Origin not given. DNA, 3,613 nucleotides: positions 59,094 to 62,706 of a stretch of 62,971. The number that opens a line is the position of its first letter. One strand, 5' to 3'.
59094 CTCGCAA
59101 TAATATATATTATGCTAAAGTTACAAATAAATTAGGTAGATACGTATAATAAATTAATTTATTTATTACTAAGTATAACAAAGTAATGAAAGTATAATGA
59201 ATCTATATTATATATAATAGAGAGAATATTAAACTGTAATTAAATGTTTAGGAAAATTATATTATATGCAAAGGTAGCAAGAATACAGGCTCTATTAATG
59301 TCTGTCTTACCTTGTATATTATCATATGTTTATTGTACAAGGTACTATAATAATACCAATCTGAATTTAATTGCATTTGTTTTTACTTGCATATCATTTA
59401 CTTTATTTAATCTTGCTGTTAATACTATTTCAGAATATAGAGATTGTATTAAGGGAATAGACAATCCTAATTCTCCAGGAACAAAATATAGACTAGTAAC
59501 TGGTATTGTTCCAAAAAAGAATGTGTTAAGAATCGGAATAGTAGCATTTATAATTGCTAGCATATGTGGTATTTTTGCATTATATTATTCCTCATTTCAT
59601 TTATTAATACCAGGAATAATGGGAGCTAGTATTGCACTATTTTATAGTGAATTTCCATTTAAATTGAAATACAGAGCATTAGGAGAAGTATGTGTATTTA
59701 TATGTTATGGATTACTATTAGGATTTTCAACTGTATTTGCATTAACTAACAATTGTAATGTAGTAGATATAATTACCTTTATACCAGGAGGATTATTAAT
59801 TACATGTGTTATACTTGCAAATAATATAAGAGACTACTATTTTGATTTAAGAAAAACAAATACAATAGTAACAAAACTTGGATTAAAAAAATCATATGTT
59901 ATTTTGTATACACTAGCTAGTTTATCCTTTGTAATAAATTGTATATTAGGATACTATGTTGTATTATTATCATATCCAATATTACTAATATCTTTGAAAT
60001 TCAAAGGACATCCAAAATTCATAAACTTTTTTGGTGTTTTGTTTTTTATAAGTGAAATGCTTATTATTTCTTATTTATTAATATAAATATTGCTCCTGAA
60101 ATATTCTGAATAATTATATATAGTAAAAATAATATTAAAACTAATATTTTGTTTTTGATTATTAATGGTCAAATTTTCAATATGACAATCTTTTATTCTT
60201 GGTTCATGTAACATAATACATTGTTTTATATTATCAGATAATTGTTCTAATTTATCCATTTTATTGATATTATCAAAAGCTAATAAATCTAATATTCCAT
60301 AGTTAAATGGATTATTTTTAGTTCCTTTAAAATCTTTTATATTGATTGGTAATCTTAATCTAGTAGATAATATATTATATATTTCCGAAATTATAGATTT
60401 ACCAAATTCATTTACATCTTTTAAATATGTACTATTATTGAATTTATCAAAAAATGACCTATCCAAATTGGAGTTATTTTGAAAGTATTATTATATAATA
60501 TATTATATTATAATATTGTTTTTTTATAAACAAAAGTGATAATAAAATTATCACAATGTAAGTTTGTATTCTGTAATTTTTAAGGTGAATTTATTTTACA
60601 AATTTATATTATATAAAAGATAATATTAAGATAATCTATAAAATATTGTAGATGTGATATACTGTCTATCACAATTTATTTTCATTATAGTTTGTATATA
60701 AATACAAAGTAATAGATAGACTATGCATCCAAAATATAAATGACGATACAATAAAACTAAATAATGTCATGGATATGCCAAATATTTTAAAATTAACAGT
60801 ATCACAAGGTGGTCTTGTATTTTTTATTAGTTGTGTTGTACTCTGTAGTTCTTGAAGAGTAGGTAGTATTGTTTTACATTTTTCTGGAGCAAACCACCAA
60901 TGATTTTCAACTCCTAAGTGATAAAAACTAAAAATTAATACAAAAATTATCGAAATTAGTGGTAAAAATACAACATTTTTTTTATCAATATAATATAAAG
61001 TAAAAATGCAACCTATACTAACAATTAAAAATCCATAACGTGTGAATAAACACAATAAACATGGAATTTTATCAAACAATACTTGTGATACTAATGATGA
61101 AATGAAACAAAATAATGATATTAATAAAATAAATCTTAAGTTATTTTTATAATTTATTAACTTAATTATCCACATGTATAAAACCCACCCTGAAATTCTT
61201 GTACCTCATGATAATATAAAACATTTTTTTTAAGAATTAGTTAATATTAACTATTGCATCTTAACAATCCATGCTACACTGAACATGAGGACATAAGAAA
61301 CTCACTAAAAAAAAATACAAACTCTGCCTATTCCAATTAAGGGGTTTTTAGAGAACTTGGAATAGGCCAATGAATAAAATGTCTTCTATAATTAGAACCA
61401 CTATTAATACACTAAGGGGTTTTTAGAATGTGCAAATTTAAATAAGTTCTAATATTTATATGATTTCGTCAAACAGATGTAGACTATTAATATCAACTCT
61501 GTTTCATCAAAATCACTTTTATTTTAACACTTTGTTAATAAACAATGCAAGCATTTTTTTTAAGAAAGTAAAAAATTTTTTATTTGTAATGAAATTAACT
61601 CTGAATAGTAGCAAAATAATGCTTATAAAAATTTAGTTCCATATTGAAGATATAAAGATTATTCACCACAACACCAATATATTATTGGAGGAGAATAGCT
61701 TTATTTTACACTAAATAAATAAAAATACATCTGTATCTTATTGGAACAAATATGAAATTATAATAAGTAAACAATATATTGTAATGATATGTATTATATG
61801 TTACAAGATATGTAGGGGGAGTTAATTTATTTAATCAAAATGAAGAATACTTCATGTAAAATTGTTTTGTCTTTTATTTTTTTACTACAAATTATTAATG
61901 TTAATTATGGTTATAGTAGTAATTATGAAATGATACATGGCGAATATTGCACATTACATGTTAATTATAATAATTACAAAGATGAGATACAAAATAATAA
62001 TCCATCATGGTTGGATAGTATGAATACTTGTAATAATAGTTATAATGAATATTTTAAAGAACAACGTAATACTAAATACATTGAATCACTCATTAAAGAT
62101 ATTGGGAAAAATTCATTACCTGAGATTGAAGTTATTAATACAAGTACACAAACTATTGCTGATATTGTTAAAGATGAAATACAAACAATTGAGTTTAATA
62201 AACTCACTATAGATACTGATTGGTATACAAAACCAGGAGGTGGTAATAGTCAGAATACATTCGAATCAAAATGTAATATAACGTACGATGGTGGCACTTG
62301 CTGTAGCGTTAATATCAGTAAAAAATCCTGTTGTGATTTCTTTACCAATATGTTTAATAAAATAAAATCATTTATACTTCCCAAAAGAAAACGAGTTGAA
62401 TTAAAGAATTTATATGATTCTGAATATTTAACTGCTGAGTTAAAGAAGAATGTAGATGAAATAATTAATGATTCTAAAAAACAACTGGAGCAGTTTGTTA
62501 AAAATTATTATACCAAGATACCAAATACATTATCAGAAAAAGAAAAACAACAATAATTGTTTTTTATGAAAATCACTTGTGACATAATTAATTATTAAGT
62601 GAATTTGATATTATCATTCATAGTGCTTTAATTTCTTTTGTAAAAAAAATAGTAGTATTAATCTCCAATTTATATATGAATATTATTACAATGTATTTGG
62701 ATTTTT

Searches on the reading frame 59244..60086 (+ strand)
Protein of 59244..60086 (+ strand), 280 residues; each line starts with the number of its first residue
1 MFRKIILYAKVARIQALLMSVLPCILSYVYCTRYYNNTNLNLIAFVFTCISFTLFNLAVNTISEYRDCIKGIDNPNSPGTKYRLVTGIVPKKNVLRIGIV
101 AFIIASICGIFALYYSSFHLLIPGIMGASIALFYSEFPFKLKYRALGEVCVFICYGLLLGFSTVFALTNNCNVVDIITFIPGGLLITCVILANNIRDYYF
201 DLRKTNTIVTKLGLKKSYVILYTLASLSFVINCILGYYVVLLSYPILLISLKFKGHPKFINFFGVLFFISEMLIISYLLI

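Call 9: search_protein_families(library=pfam, proteins=[window:59244-60086:+], max_evalue=0.01)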
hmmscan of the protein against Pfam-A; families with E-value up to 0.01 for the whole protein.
window:59244-60086:+ (280 aa): 1 family
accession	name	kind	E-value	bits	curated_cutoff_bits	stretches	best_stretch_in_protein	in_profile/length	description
PF01040.23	UbiA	-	8.6e-20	71.5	34.2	1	21-248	2-215/250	UbiA prenyltransferase family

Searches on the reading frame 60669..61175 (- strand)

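Call 9: search_protein_families(library=pfam, proteins=[window:60669-61175:-], max_evalue=0.01)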
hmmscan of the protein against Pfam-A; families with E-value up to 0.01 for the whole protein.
window:60669-61175:- (168 aa): 1 family
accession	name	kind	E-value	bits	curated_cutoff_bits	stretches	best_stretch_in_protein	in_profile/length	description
PF02600.21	DsbB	-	8.4e-20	72.1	22.1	1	15-147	7-141/148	Disulfide bond formation protein DsbB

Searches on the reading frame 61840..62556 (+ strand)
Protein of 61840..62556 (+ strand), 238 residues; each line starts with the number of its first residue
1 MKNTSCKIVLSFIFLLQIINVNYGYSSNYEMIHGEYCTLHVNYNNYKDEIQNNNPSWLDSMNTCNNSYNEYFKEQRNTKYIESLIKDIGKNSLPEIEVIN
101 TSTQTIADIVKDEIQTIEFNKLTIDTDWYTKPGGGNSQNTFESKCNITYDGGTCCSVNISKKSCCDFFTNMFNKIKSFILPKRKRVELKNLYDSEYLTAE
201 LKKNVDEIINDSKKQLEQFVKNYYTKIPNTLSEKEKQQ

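Call 9: search_protein_families(library=pfam, proteins=[window:61840-62556:+], max_evalue=0.01)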
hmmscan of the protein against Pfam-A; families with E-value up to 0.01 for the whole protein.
window:61840-62556:+ (238 aa): 0 families

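Call 67: find_encoding_contigs(protein=window:61840-62556:+, flank=10000, max_places=3)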
Protein window:61840-62556:+ (238 aa): 12 contigs read that carry it; 3 places shown.
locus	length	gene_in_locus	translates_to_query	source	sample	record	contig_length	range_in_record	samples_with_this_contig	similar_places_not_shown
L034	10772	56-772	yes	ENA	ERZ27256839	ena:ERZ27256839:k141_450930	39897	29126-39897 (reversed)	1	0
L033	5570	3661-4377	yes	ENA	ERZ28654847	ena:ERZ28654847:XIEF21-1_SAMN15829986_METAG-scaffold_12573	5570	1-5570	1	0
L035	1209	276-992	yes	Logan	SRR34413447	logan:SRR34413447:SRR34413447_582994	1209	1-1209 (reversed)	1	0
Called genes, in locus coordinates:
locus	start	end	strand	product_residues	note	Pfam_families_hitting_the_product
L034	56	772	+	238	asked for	-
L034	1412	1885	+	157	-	PF12784:PDDEXK_2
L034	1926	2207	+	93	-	-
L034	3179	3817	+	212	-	PF01807:Zn_ribbon_DnaG, PF08275:DNAG_N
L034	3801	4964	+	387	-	PF01751:Toprim, PF13662:Toprim_4, PF13155:Toprim_2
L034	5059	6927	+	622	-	PF03979:Sigma70_r1_1, PF00140:Sigma70_r1_2, PF04546:Sigma70_ner, PF04542:Sigma70_r2, PF04539:Sigma70_r3, PF04545:Sigma70_r4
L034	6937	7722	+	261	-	-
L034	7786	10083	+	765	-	PF02190:LON_substr_bdg, PF00004:AAA, PF07724:AAA_2, PF07726:AAA_3 (weak), PF07728:AAA_5, PF22667:Lon_lid, PF05362:Lon_C, PF13541:ChlI (weak)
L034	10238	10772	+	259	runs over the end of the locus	PF01026:TatD_DNase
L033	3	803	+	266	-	?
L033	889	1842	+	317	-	PF00691:OmpA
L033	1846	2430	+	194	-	PF00625:Guanylate_kin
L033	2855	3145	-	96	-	-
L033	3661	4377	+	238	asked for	-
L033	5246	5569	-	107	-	?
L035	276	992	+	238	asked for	-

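Call 81: search_protein_families(library=pfam, proteins=[L034:6937-7722:+], max_evalue=1)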
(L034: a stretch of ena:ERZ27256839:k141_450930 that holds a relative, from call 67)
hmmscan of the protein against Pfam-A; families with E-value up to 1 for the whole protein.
L034:6937-7722:+ (261 aa): 0 families
